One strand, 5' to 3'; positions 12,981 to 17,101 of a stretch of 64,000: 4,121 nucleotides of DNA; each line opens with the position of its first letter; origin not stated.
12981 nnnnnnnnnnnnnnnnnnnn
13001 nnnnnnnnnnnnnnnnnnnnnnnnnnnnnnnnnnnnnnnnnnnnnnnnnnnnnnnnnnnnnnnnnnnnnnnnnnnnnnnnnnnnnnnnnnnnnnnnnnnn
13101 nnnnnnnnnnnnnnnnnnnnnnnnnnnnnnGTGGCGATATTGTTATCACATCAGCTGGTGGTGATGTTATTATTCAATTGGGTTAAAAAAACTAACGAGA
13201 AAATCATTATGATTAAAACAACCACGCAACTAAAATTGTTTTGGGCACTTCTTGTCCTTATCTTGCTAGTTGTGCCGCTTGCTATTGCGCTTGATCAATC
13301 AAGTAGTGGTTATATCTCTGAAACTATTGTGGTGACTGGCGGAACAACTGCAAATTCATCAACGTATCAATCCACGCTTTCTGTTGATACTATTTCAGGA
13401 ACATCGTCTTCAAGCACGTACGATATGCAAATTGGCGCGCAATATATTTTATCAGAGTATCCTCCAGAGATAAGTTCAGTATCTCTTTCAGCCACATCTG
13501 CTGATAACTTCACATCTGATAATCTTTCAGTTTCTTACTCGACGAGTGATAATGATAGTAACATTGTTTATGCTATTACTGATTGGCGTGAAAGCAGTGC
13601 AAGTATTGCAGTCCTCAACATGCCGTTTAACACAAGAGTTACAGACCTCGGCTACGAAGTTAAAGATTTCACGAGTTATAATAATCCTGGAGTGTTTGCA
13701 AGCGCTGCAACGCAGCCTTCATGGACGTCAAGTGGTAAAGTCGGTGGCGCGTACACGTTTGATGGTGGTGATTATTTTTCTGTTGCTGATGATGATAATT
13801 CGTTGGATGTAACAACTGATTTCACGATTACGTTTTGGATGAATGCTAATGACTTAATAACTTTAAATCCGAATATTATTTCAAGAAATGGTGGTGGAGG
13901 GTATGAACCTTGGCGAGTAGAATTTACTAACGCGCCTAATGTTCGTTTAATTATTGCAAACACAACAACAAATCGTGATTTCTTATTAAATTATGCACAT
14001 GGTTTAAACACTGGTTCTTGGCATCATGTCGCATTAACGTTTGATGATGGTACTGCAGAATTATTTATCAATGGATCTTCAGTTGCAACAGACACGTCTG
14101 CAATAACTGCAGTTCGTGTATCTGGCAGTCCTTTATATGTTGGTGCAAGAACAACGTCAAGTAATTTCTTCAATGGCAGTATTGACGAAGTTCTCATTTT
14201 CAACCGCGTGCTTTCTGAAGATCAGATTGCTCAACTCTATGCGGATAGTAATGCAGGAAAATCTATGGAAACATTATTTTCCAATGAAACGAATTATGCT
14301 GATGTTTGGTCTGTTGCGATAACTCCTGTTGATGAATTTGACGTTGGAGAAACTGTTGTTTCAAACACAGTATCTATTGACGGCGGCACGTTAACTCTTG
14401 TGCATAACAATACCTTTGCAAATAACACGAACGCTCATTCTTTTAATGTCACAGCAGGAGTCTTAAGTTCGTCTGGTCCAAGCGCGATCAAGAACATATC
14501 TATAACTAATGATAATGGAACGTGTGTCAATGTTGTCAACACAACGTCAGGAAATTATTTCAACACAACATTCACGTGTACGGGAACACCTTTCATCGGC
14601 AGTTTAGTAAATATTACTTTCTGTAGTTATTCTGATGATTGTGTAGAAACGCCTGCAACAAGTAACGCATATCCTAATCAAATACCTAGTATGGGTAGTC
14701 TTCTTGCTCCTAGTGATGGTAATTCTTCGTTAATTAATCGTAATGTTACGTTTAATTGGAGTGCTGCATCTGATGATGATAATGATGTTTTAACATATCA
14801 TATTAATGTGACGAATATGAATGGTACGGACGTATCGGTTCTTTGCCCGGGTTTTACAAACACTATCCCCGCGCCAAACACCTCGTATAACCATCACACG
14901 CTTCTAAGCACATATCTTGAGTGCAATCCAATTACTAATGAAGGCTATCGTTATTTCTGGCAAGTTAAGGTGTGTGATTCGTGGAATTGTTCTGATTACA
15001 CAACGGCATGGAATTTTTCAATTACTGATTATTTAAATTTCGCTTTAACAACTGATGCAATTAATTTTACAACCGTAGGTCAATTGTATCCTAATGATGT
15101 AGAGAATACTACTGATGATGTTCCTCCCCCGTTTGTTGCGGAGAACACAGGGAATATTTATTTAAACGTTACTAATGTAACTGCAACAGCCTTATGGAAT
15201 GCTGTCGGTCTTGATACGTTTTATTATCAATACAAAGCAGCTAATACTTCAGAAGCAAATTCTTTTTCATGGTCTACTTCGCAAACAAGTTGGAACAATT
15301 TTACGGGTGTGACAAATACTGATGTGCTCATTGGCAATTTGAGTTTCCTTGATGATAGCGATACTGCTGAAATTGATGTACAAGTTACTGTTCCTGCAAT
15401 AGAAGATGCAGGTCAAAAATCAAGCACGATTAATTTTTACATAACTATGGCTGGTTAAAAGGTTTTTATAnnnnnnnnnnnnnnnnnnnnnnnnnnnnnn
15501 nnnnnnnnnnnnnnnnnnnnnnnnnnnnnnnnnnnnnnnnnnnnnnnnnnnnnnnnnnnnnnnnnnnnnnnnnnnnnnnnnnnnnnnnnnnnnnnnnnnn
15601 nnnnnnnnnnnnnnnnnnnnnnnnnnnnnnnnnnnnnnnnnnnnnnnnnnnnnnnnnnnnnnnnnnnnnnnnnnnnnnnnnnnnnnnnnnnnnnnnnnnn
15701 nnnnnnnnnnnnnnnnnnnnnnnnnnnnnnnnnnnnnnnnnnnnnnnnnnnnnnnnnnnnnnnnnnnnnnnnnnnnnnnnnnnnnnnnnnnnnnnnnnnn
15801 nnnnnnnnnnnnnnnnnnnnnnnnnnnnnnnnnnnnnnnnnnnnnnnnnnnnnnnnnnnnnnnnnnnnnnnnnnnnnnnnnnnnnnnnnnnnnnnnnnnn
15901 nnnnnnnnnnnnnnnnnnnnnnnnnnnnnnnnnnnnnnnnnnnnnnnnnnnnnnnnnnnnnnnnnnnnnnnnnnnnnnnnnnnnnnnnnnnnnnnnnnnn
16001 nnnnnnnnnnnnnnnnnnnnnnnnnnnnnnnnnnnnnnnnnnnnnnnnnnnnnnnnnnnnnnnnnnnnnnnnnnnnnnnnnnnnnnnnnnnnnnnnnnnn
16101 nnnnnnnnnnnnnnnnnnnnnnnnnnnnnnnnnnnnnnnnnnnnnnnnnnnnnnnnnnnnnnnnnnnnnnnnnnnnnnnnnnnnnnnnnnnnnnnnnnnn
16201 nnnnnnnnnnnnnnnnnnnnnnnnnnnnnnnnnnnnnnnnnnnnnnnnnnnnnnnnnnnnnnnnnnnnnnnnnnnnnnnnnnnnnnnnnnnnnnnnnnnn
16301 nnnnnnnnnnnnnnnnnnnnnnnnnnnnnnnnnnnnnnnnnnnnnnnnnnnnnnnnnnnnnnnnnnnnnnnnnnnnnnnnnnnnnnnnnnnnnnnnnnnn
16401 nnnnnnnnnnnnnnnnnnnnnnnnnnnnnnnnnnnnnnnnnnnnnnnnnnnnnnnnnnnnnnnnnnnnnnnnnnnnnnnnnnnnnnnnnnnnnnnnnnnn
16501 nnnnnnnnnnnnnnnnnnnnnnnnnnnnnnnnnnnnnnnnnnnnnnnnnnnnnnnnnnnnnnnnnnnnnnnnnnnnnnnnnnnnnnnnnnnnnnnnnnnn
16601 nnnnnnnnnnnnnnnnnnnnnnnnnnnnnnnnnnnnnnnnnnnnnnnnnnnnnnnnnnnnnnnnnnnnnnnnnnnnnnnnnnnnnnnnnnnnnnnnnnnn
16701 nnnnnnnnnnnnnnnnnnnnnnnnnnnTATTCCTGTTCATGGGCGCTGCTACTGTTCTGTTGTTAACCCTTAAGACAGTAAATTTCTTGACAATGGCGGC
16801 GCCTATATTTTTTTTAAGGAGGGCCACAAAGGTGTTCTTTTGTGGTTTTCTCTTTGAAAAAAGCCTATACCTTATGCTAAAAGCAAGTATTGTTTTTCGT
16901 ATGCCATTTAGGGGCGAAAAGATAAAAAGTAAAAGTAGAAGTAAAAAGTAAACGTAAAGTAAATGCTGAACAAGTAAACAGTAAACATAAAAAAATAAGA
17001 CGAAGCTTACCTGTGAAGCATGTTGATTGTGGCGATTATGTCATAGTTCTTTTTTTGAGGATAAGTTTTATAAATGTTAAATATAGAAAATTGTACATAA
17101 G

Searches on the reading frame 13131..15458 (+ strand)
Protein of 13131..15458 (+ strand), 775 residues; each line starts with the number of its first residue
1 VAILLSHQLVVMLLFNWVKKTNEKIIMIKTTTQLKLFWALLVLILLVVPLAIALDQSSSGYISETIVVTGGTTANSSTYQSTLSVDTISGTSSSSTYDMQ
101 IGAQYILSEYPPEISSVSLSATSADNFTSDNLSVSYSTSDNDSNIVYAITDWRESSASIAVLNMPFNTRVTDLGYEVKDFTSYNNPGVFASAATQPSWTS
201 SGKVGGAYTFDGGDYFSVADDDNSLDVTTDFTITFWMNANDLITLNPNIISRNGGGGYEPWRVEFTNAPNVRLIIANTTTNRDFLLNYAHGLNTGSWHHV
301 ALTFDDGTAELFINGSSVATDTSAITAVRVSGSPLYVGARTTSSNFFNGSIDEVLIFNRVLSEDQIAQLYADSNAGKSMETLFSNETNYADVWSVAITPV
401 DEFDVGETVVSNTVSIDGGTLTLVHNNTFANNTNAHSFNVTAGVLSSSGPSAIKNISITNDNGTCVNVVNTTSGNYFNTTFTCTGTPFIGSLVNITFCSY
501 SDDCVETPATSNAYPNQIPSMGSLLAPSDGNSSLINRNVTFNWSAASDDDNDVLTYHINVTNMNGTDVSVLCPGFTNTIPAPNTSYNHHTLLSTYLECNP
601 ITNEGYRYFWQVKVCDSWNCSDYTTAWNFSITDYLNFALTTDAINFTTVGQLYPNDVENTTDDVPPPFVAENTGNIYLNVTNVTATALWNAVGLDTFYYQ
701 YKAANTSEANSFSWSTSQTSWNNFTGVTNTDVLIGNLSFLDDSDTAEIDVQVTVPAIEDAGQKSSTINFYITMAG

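Call 7: search_protein_families(library=pfam, proteins=[window:13131-15458:+], max_evalue=0.01)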
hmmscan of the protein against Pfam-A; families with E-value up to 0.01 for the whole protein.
window:13131-15458:+ (775 aa): 3 families
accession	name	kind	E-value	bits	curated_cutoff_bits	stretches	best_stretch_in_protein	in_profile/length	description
PF13385.13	Laminin_G_3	-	4.8e-29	101.9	27.6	1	211-367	2-151/151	Concanavalin A-like lectin/glucanases superfamily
PF02210.31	Laminin_G_2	-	4.9e-05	24.2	22.9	1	289-356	47-123/126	Laminin G domain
PF22925.3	TS_C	-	0.0076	16.3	27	0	292-363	127-201/202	Trans-sialidase, C-terminal domain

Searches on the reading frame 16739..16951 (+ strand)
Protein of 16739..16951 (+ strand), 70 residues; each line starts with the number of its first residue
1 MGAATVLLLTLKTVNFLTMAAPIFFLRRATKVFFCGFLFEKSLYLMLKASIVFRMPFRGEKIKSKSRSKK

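Call 88: search_protein_families(library=pfam, proteins=[window:16739-16951:+], max_evalue=0.01)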
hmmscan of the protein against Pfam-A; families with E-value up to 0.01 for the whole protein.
window:16739-16951:+ (70 aa): 0 families
